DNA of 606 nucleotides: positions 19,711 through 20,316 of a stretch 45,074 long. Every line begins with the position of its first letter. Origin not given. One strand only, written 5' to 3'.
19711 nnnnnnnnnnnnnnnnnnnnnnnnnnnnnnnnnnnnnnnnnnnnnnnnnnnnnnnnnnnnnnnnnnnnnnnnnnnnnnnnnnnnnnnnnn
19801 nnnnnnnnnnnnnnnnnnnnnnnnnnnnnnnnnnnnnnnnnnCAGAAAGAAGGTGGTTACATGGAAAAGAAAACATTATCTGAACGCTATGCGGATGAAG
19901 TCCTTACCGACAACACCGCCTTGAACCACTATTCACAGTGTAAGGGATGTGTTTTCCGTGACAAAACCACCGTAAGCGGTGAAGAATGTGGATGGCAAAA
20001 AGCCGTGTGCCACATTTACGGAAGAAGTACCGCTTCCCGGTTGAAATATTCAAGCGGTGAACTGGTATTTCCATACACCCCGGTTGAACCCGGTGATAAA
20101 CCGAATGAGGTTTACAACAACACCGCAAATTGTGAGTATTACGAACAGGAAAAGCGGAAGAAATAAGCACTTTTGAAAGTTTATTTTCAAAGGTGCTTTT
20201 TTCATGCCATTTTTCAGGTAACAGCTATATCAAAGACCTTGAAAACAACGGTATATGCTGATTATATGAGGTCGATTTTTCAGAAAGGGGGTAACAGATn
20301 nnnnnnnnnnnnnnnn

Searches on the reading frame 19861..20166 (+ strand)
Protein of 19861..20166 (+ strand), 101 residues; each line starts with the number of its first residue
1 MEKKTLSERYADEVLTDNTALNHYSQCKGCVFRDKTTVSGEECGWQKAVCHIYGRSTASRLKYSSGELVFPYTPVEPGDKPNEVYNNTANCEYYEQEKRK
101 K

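Call 29: search_protein_families(library=pfam, proteins=[window:19861-20166:+], max_evalue=0.01)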
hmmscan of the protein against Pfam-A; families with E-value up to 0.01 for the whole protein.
window:19861-20166:+ (101 aa): 0 families

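Call 69: find_homologous_proteins(query=window:19861-20166:+, max_evalue=0.001)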
Query window:19861-20166:+ (101 aa): 51 proteins with E <= 0.001 among 51 candidates.
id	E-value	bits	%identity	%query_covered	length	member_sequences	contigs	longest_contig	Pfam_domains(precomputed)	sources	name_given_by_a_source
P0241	3.6e-63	228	98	100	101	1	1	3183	-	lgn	-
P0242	4.1e-63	227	98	100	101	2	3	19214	-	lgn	-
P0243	5.6e-63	227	98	100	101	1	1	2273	-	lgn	-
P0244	7.5e-63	227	98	100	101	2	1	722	-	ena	-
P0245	8.1e-63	226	98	100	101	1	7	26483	-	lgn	-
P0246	9.4e-63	226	98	100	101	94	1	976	-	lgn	-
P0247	1.0e-62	226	97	100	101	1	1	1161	-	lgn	-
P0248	1.4e-62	226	97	100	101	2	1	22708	-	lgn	-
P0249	1.6e-62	226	98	100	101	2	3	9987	-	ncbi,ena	-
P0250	1.8e-62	225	97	100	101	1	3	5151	-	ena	-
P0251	2.0e-62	225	97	100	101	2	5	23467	-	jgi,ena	jgi:hypothetical protein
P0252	2.2e-62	225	97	100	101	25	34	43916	-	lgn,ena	-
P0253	1.3e-61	223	97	100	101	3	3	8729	-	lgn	-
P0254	1.4e-61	223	96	100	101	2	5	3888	-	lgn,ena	-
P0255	1.6e-60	219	97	100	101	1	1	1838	-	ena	-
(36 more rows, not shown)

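Call 70: search_protein_families(library=phrogs, proteins=[window:19861-20163:+], max_evalue=0.01)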
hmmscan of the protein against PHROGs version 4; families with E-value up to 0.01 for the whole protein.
window:19861-20163:+ (101 aa): 0 families

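Call 79: predict_structure(alignment_id=A4)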
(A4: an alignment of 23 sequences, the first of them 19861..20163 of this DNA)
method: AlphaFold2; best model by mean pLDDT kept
length: 101 residues; sequences in the alignment: 23
mean_pLDDT: 48.9   pTM: 0.30
mean pLDDT of the five models: 48.9, 46.3, 45.8, 45.7, 45.7
residues with pLDDT >= 90: 0; 70-90: 0; 50-70: 55; < 50: 46
segments of 3 or more residues with pLDDT < 50: 1-14, 28-30, 33-46, 89-101
pLDDT, mean of each block of 10 residues (from residue 1): 40 47 51 47 47 58 53 55 53 39 33
secondary structure, 60 per line:
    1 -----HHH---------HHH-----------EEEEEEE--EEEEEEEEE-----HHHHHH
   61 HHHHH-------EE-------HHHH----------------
elements in order: E32-38 E41-49 H55-65 H82-85
